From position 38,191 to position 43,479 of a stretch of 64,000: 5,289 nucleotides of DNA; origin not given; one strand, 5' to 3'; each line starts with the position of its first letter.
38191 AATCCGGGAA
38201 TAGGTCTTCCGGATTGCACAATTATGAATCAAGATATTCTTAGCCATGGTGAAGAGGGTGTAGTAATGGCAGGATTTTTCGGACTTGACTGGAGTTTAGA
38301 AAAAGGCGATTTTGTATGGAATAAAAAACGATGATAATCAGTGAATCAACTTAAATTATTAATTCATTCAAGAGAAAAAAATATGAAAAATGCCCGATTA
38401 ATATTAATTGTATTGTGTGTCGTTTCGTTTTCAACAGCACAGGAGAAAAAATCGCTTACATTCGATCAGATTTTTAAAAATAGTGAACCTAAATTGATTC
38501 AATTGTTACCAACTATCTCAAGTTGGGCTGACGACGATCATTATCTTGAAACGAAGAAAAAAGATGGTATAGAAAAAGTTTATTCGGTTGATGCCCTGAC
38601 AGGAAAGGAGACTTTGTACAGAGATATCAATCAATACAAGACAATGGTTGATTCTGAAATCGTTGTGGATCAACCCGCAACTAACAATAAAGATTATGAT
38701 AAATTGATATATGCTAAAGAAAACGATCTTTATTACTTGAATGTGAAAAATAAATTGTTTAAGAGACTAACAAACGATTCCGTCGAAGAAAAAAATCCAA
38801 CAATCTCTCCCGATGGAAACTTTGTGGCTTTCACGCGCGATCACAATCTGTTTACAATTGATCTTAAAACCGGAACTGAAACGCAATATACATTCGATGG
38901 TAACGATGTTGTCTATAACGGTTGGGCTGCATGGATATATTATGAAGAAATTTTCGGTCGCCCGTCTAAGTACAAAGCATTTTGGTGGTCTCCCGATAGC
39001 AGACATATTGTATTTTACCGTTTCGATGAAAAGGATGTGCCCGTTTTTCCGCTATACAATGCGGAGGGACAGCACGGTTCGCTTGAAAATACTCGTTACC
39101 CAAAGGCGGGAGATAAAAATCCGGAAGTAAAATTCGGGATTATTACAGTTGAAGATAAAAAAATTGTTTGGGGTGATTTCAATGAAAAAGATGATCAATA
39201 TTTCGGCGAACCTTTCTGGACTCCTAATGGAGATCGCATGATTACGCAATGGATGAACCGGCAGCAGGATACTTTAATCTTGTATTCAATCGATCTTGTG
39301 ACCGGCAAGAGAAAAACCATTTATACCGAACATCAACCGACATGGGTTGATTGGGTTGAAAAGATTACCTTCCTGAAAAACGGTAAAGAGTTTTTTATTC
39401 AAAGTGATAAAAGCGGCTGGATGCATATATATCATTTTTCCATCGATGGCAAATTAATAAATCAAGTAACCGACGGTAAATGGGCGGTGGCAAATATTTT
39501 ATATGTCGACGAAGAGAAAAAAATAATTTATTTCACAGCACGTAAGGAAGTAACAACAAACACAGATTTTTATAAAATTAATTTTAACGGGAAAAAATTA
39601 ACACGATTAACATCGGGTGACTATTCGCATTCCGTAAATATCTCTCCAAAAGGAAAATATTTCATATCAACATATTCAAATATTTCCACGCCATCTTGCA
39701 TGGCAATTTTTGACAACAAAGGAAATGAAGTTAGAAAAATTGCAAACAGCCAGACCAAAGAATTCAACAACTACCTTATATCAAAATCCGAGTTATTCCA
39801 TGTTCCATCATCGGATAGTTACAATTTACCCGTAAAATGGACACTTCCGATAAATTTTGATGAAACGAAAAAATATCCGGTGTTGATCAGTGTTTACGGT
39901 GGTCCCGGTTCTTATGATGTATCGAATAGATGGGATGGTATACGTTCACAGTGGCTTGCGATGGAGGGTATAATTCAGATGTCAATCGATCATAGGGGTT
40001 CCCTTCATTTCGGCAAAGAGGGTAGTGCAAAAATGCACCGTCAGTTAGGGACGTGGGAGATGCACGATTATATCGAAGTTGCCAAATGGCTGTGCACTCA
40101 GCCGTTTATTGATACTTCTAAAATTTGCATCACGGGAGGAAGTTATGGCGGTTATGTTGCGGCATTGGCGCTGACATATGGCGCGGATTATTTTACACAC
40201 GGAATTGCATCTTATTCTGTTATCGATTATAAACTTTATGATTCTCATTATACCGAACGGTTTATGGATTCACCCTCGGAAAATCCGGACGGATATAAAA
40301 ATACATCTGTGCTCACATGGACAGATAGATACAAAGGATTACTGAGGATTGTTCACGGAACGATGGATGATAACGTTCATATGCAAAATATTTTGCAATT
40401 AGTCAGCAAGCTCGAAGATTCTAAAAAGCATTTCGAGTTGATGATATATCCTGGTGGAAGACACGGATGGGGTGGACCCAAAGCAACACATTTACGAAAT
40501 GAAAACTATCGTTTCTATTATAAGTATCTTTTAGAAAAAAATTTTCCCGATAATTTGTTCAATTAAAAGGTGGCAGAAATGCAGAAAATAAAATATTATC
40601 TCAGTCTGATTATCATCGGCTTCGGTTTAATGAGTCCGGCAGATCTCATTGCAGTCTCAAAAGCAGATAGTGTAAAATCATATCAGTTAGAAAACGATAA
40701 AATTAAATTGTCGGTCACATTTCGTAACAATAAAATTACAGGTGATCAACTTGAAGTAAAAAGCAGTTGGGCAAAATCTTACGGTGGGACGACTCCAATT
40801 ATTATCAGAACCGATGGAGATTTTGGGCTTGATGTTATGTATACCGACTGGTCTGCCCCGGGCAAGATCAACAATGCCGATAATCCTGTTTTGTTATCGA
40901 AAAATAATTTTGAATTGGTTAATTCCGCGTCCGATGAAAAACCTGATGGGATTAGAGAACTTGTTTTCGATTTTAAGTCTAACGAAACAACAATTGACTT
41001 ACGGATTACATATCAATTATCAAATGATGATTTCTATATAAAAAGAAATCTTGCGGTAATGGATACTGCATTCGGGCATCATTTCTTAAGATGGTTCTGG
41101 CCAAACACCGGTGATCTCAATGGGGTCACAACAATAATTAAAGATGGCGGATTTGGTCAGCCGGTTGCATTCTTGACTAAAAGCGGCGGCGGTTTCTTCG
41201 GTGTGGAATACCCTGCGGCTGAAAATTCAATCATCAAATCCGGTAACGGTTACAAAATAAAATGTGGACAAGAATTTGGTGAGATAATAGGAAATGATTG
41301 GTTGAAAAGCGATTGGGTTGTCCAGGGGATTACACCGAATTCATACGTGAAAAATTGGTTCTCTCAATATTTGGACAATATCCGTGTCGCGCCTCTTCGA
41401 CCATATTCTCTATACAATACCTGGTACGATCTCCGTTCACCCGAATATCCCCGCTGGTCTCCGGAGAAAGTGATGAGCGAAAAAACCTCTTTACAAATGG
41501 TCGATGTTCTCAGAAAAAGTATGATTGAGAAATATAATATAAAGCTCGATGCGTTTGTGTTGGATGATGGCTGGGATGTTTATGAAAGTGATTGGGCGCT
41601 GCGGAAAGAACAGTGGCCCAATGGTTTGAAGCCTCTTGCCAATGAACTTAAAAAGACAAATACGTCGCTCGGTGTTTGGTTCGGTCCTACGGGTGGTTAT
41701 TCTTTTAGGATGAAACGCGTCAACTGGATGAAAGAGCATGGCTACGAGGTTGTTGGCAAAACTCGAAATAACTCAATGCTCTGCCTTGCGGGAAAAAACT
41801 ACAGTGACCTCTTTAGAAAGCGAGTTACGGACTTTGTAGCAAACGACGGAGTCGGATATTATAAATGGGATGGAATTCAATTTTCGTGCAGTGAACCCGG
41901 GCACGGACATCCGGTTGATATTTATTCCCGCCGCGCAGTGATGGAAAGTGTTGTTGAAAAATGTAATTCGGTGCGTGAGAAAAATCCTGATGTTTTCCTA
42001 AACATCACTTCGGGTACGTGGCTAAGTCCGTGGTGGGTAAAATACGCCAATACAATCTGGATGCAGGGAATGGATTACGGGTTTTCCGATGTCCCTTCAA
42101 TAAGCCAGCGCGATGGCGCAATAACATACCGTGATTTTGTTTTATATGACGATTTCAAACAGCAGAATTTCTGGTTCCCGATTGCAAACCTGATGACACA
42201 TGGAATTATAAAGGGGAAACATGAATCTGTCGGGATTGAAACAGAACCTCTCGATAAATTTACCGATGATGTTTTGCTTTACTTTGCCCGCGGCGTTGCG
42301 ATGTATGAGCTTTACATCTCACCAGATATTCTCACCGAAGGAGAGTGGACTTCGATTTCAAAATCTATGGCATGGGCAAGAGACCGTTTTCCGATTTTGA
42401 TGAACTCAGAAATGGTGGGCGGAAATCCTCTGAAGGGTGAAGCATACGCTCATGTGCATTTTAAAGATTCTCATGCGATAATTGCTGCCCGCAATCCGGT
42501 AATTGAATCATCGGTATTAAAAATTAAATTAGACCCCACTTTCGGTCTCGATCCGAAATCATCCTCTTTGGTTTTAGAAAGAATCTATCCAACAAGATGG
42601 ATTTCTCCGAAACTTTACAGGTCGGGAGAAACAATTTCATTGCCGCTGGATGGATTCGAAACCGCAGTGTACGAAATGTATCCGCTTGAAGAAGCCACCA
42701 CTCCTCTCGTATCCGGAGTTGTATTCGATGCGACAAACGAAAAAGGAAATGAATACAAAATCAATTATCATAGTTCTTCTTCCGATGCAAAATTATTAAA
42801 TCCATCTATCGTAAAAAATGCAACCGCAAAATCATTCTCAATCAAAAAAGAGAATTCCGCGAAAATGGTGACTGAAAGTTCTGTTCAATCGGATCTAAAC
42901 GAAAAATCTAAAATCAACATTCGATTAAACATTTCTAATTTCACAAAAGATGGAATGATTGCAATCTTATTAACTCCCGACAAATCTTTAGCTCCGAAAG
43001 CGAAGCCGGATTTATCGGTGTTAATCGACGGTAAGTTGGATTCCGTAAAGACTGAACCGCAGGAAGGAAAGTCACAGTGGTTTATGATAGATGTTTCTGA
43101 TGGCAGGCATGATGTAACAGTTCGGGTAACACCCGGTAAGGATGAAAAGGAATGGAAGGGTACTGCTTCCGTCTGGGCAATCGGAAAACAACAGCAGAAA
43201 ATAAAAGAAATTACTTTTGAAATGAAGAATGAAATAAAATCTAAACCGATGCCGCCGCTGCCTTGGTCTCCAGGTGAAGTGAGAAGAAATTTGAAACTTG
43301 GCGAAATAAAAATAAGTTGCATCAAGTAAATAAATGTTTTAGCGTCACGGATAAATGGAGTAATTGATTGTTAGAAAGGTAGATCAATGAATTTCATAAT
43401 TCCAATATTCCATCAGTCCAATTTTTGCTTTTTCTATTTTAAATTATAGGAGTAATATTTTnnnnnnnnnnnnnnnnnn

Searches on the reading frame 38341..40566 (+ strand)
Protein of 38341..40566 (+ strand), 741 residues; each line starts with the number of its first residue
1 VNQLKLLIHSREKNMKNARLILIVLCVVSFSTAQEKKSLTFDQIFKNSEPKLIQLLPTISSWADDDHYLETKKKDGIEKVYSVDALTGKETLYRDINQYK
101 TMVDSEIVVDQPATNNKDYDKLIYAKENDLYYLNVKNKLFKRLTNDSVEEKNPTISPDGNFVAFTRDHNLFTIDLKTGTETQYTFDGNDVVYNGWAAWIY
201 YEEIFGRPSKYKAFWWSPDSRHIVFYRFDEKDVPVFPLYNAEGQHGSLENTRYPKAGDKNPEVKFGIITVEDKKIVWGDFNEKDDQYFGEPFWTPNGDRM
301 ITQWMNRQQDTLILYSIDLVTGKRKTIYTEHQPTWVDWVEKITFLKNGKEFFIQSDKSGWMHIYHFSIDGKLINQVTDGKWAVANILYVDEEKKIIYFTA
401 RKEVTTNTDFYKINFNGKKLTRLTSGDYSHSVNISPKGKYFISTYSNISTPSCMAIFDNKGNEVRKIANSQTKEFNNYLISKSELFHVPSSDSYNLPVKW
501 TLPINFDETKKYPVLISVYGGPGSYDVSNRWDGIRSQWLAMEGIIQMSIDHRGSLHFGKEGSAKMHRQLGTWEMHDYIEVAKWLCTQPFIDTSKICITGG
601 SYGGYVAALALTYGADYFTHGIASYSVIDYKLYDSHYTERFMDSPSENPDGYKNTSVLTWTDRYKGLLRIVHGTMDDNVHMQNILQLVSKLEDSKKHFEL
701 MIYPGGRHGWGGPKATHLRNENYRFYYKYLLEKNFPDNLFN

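Call 14: search_protein_families(library=pfam, proteins=[window:38341-40566:+], max_evalue=0.00001)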
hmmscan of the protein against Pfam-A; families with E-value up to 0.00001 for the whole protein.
window:38341-40566:+ (741 aa): 5 families
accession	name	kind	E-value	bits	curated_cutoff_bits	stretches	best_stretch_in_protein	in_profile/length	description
PF00930.27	DPPIV_N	-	1.3e-87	294.3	22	1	128-451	23-353/354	Dipeptidyl peptidase IV (DPP IV) N-terminal region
PF00326.27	Peptidase_S9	-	1.6e-42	145.8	22.6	1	535-731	6-207/213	Prolyl oligopeptidase family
PF07676.18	PD40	-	4.2e-09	36.6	20.9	0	141-169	2-30/38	WD40-like Beta Propeller Repeat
PF02129.25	Peptidase_S15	-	1.5e-08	35.1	23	1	495-630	4-132/262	X-Pro dipeptidyl-peptidase (S15 family)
PF20434.5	BD-FAE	-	7.8e-07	29.3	26.8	0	508-613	9-109/215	BD-FAE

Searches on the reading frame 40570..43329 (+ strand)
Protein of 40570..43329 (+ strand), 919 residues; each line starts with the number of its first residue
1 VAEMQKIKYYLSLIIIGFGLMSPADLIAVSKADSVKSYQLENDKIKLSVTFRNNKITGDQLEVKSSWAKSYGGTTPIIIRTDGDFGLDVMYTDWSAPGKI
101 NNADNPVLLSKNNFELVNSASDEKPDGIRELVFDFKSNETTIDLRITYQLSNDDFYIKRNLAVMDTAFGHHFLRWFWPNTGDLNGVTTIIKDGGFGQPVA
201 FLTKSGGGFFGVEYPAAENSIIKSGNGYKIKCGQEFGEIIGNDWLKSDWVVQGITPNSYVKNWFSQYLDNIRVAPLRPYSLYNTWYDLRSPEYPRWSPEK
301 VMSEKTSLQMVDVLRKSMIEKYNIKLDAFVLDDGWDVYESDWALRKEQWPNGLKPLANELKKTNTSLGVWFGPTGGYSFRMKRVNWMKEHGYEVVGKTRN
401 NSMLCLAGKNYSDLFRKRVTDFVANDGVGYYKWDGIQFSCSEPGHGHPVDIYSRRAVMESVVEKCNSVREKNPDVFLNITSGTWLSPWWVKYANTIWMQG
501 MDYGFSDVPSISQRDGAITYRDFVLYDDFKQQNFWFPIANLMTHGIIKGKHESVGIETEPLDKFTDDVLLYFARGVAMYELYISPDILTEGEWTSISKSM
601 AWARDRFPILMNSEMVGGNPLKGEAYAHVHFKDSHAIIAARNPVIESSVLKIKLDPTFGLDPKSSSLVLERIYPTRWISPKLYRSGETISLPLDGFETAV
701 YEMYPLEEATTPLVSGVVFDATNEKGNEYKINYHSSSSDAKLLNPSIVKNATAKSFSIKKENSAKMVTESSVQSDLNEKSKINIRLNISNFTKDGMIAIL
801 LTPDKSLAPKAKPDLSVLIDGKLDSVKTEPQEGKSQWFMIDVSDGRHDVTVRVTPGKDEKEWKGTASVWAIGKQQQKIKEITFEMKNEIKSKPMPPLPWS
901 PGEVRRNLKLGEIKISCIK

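Call 13: search_protein_families(library=pfam, proteins=[window:40570-43329:+], max_evalue=0.00001)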
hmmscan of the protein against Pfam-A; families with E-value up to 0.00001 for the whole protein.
window:40570-43329:+ (919 aa): 1 family
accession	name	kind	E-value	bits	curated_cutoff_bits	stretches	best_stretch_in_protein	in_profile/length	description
PF02065.24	Melibiase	-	2.5e-10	40.3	27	1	321-497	67-257/347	Melibiase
